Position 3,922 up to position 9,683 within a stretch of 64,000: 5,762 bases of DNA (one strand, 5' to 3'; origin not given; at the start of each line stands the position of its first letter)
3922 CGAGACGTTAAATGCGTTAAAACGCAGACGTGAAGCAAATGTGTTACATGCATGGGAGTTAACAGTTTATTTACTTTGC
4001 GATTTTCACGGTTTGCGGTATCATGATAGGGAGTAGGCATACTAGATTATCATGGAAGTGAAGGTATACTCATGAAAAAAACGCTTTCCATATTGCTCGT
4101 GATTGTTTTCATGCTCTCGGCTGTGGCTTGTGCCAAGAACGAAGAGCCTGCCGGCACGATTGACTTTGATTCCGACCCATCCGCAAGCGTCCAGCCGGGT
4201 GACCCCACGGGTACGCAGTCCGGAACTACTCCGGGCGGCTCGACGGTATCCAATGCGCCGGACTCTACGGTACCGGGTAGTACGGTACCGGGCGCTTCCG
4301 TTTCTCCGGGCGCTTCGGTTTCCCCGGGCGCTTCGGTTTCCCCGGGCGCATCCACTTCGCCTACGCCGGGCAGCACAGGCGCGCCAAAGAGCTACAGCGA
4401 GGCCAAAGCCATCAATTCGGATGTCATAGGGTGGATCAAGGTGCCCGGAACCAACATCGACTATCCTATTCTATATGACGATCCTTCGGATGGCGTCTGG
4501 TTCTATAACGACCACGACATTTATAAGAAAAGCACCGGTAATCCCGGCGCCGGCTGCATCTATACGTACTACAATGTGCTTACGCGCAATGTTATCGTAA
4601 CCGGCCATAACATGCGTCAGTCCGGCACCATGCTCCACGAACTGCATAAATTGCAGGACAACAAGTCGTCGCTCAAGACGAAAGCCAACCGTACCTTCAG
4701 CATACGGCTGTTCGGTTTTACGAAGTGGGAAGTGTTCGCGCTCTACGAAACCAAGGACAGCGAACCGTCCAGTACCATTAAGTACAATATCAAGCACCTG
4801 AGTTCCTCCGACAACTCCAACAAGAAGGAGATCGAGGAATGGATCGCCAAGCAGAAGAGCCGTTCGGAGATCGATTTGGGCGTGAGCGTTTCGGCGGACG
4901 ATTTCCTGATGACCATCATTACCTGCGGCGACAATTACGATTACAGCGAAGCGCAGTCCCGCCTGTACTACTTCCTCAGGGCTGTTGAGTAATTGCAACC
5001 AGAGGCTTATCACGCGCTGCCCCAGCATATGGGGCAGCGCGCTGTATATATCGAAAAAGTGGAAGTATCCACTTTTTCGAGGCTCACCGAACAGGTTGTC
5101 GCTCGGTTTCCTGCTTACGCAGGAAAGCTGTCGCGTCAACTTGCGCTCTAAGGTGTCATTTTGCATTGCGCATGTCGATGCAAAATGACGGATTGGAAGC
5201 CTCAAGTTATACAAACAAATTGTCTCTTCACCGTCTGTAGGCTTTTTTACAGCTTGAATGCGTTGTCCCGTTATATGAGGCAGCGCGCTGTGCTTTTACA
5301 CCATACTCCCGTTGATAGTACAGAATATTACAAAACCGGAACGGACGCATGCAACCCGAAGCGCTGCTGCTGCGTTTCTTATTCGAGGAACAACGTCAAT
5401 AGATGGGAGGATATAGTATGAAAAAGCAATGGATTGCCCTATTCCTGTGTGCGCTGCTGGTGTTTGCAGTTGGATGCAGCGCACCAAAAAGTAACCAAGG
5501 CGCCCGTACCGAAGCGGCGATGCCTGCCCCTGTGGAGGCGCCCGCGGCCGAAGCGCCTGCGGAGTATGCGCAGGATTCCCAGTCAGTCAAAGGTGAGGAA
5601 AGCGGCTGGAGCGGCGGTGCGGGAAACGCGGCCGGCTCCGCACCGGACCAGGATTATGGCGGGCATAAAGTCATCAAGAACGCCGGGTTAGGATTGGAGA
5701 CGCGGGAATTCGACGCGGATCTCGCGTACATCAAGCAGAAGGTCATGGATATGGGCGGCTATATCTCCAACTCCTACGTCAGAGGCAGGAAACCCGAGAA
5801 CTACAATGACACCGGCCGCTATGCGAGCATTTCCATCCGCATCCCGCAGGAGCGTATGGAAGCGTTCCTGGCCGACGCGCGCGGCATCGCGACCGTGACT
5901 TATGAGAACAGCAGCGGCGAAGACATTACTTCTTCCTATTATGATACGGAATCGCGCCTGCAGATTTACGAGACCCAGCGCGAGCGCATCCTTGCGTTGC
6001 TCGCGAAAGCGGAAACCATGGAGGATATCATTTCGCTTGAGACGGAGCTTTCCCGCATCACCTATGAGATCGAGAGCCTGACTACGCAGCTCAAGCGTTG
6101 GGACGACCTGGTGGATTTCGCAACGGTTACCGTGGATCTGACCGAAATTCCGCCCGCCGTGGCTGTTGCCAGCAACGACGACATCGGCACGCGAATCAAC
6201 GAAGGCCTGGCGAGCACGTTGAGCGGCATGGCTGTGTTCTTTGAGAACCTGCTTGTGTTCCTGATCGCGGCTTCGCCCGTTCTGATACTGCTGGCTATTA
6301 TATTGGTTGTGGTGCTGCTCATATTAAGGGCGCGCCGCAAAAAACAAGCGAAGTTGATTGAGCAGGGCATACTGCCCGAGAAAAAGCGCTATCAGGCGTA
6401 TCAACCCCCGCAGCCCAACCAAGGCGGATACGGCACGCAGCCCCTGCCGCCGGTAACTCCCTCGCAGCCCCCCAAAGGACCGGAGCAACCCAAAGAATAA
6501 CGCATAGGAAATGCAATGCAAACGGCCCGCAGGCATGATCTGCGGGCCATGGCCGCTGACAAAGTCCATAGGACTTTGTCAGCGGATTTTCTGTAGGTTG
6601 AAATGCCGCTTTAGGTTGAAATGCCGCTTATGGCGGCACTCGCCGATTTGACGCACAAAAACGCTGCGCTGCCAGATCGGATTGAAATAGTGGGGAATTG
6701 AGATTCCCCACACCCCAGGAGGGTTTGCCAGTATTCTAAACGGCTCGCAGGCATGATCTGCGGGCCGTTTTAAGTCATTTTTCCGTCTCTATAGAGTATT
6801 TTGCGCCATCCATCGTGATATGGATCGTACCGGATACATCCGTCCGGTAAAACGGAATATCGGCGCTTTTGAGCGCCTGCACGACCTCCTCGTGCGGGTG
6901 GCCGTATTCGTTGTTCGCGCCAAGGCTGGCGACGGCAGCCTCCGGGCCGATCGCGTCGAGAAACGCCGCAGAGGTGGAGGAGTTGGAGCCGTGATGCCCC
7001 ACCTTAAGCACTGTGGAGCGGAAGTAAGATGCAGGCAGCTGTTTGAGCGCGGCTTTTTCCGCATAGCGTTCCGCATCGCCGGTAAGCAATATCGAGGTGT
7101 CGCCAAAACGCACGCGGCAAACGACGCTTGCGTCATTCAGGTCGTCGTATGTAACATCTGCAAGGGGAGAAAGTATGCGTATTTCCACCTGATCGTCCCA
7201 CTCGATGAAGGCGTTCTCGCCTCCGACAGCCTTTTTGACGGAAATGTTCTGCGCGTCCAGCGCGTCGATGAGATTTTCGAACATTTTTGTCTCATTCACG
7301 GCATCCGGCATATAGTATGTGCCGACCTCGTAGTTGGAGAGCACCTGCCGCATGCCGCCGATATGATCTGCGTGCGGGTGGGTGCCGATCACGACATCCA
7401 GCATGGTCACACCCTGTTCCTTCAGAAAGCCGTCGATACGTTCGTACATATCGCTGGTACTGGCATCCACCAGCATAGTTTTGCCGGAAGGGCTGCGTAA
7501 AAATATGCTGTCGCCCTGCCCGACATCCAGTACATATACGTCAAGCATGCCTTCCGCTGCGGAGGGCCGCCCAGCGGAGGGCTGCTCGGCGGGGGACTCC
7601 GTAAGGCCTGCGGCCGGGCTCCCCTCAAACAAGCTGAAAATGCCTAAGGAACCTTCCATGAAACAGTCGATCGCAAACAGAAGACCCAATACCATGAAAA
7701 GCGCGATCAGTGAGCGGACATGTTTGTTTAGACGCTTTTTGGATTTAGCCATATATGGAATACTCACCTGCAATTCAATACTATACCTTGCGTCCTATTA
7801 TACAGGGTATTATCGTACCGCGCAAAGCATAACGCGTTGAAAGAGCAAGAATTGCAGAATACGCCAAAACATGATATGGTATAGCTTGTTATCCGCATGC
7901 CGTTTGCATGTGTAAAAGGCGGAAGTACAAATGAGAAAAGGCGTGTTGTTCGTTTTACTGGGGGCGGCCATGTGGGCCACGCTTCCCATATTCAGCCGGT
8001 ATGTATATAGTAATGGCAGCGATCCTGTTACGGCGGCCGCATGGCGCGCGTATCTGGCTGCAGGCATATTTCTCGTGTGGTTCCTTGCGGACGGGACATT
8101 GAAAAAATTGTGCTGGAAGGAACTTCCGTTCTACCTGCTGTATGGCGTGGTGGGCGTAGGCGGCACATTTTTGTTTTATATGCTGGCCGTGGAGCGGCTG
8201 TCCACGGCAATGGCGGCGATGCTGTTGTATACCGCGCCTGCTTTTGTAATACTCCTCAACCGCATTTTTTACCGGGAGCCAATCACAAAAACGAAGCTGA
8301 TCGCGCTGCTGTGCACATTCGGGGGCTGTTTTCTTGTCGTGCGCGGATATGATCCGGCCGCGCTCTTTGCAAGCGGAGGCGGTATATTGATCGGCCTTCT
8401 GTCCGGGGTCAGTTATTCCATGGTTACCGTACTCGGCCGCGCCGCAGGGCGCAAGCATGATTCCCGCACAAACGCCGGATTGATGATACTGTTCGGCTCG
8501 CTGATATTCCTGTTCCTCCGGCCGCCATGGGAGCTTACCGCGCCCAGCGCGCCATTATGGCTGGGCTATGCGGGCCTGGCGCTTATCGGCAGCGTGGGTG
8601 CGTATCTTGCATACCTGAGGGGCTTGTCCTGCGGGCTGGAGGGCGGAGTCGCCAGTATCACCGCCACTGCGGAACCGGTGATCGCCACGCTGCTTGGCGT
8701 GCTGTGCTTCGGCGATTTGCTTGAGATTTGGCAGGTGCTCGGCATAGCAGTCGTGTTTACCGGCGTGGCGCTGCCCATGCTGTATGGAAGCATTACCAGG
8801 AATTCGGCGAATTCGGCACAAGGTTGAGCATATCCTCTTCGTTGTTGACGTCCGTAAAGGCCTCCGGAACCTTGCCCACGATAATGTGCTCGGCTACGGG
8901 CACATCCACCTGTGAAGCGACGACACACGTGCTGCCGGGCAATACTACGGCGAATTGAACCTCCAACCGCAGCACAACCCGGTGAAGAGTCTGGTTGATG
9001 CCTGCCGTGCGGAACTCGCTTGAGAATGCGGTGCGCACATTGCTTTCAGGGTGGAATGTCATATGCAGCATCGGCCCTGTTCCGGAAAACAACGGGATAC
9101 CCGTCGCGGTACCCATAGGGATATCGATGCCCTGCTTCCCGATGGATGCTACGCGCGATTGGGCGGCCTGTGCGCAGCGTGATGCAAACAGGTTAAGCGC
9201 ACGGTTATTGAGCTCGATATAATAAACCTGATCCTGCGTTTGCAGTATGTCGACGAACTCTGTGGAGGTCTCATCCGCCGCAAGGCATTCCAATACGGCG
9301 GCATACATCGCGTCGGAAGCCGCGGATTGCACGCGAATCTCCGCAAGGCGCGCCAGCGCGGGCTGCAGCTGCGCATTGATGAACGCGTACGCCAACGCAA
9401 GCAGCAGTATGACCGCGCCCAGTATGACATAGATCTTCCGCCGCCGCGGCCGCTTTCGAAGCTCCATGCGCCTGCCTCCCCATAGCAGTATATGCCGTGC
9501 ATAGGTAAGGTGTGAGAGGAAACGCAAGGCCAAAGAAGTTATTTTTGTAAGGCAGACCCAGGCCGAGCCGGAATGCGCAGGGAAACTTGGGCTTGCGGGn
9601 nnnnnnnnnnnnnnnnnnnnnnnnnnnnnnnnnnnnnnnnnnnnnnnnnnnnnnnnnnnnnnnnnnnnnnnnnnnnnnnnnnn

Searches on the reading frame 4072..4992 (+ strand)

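Call 95: search_protein_families(library=pfam, proteins=[window:4072-4992:+])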
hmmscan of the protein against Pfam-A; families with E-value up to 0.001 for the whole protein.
window:4072-4992:+ (306 aa): 1 family
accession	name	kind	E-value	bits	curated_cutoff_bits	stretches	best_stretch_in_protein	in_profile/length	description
PF04203.18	Sortase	-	4.8e-07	30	26.6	1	122-299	1-119/125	Sortase domain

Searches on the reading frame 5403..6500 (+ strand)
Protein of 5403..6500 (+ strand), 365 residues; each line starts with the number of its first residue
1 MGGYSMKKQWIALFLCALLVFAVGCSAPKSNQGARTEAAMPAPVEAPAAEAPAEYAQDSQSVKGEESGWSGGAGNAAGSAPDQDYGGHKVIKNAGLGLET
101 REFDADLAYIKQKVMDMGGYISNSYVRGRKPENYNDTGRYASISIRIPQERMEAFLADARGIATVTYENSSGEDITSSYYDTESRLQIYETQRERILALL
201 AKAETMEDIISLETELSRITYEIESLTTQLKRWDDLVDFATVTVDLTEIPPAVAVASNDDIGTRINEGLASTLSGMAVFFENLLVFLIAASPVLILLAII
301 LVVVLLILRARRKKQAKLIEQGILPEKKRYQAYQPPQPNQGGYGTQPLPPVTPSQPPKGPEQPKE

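Call 82: find_homologous_proteins(query=window:5403-6500:+, max_evalue=1e-40)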
Query window:5403-6500:+ (365 aa): 62 proteins with E <= 1e-40 among 8000 candidates.
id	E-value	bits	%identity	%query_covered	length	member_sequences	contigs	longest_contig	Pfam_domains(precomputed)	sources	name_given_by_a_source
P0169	2.6e-233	791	100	99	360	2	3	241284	PF14257.12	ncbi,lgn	-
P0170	1.7e-199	680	86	99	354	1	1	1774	PF14257.12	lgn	-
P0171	2.8e-135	469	70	76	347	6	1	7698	PF14257.12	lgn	-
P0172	2.5e-133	463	61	94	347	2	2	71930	PF14257.12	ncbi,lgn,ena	-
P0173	3.0e-132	459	61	92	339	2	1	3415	PF14257.12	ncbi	-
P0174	8.0e-132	458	61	94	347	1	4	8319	PF14257.12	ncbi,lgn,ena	-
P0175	2.6e-131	456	61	95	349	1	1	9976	PF14257.12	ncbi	-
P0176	2.5e-130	453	60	91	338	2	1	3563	PF14257.12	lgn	-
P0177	1.2e-128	447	59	95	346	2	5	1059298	PF14257.12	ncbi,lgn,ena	-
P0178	1.2e-127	444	63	93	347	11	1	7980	PF14257.12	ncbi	-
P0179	2.7e-127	443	65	90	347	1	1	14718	PF14257.12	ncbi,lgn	-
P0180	1.3e-124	434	62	85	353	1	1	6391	PF14257.12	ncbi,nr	ncbi:MAG TPA: DUF4349 domain-containing protein [Feifaniaceae bacterium]|nr:DUF4349 domain-containin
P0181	1.6e-124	434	57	98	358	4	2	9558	PF14257.12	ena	-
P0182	1.4e-120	421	60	85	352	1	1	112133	PF14257.12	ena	-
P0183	1.7e-120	420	65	79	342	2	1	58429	PF14257.12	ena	-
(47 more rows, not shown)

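Call 83: find_encoding_contigs(protein=P0169, flank=1500, max_places=5)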
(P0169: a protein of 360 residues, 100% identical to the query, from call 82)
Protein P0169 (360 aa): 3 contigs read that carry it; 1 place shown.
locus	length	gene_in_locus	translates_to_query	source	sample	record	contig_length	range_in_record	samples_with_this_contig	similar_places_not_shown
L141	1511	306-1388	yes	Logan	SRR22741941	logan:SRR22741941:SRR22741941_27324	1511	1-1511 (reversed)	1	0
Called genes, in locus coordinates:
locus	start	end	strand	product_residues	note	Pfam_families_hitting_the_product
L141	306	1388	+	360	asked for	PF14257:DUF4349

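Call 84: find_encoding_contigs(protein=P0170, flank=1500, max_places=3)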
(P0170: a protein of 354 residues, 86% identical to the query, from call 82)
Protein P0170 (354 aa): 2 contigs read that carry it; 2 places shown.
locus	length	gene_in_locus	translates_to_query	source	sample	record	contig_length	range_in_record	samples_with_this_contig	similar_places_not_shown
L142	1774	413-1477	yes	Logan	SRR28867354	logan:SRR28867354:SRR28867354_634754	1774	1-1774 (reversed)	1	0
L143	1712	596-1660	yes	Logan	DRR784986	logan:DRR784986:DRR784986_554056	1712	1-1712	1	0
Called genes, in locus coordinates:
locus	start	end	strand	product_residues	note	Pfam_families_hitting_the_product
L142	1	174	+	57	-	?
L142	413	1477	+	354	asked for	PF14257:DUF4349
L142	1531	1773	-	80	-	?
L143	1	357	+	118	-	?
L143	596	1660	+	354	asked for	PF14257:DUF4349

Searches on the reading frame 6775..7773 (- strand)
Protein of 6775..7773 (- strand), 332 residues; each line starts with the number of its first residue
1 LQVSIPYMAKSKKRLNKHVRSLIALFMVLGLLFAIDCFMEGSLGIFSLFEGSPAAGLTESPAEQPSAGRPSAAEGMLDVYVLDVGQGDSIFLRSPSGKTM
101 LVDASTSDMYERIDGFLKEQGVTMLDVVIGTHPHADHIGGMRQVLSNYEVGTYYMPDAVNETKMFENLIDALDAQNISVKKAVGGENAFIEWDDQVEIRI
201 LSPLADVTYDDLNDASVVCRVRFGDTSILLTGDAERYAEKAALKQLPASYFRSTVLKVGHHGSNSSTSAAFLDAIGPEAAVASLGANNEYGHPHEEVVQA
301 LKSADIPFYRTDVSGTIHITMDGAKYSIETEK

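Call 95: search_protein_families(library=pfam, proteins=[window:6775-7773:-])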
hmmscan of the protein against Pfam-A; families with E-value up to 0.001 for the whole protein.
window:6775-7773:- (332 aa): 2 families
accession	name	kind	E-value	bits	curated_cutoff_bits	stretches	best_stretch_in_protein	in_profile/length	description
PF00753.33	Lactamase_B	-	8.1e-20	72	22.7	1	83-285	2-195/196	Metallo-beta-lactamase superfamily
PF12706.13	Lactamase_B_2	-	7.1e-05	22.9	27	1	100-235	3-144/200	Beta-lactamase superfamily domain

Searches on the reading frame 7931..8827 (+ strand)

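Call 9: search_protein_families(library=pfam, proteins=[window:7931-8827:+], max_evalue=0.001)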
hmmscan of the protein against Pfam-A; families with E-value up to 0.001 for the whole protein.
window:7931-8827:+ (298 aa): 2 families
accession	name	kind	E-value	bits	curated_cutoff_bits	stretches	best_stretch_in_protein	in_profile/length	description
PF00892.27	EamA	-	3.1e-40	138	28.2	2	3-137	2-134/135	EamA-like transporter family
PF03151.22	TPT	-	0.00077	19.4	30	0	20-135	19-134/291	Triose-phosphate Transporter family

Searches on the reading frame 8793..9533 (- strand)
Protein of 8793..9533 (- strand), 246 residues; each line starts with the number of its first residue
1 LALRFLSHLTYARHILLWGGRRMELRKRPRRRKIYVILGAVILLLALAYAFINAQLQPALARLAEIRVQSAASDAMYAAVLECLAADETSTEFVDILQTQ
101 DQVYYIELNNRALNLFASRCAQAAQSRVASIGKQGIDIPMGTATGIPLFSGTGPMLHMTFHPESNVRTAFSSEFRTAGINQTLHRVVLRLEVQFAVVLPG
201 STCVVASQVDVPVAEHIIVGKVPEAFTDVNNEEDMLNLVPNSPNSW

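Call 9: search_protein_families(library=pfam, proteins=[window:8793-9533:-], max_evalue=0.001)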
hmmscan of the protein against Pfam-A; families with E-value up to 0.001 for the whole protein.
window:8793-9533:- (246 aa): 1 family
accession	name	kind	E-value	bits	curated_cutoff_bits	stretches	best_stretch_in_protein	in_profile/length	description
PF09560.15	Spore_YunB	-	4.5e-27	94.4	25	1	136-224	2-90/91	Sporulation protein YunB (Spo_YunB)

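Call 19: find_encoding_contigs(protein=window:8793-9533:-, flank=10000, max_places=10)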
Protein window:8793-9533:- (246 aa): no gene with exactly this product is on record in the collection.

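Call 59: find_homologous_proteins(query=window:8793-9533:-, max_evalue=1e-40)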
Query window:8793-9533:- (246 aa): 48 proteins with E <= 1e-40 among 1399 candidates.
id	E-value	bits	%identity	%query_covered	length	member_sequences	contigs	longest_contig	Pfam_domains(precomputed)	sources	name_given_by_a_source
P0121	9.2e-140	482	100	91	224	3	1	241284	PF09560.16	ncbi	-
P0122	7.3e-126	436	91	91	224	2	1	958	PF09560.16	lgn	-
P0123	3.1e-88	313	64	89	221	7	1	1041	PF09560.16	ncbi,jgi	jgi:sporulation protein YunB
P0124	2.4e-86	307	63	89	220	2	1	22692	PF09560.16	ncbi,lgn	-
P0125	6.6e-86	306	61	84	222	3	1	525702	PF09560.16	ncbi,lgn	-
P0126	5.7e-84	299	60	89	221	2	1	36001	PF09560.16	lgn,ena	-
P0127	2.7e-82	294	61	89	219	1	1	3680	PF09560.16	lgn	-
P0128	1.4e-81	291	63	89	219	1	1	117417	PF09560.16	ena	-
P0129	1.7e-81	291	61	89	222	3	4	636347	PF09560.16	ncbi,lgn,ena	-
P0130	3.2e-81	290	61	89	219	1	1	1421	PF09560.16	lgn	-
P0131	5.2e-81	290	59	89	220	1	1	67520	PF09560.16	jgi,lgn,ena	-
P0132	1.9e-80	288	62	89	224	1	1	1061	PF09560.16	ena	-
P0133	4.5e-80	286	61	90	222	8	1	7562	PF09560.16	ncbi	-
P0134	5.5e-80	286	62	89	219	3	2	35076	PF09560.16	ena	-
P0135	1.1e-78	282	58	89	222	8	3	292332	PF09560.16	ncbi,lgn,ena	-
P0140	1.4e-72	262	91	56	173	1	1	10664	PF09560.16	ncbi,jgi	jgi:sporulation protein YunB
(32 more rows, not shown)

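Call 60: find_encoding_contigs(protein=P0140, flank=4000, max_places=3)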
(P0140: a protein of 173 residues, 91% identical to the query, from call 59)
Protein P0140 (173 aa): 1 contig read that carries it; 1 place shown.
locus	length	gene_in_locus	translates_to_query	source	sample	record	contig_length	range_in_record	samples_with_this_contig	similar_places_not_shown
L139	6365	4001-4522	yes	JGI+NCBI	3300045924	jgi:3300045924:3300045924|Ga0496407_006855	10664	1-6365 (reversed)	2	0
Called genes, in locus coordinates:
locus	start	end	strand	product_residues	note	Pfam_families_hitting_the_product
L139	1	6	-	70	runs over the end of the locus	-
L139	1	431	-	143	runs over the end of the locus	PF22763:NrS1-1_pol-like_HBD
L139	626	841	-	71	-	-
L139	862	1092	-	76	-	-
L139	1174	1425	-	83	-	PF12728:HTH_17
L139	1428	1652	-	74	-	PF13443:HTH_26, PF01381:HTH_3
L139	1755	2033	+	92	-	PF12844:HTH_19, PF13560:HTH_31, PF01381:HTH_3, PF13443:HTH_26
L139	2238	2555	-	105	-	-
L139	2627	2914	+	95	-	-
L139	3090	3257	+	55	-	-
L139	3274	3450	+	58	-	PF00589:Phage_integrase (weak)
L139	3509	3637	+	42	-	-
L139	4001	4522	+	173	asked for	PF09560:Spore_YunB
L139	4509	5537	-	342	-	PF00892:EamA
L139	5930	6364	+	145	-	?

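Call 61: find_encoding_contigs(protein=P0121, flank=2000, max_places=3)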
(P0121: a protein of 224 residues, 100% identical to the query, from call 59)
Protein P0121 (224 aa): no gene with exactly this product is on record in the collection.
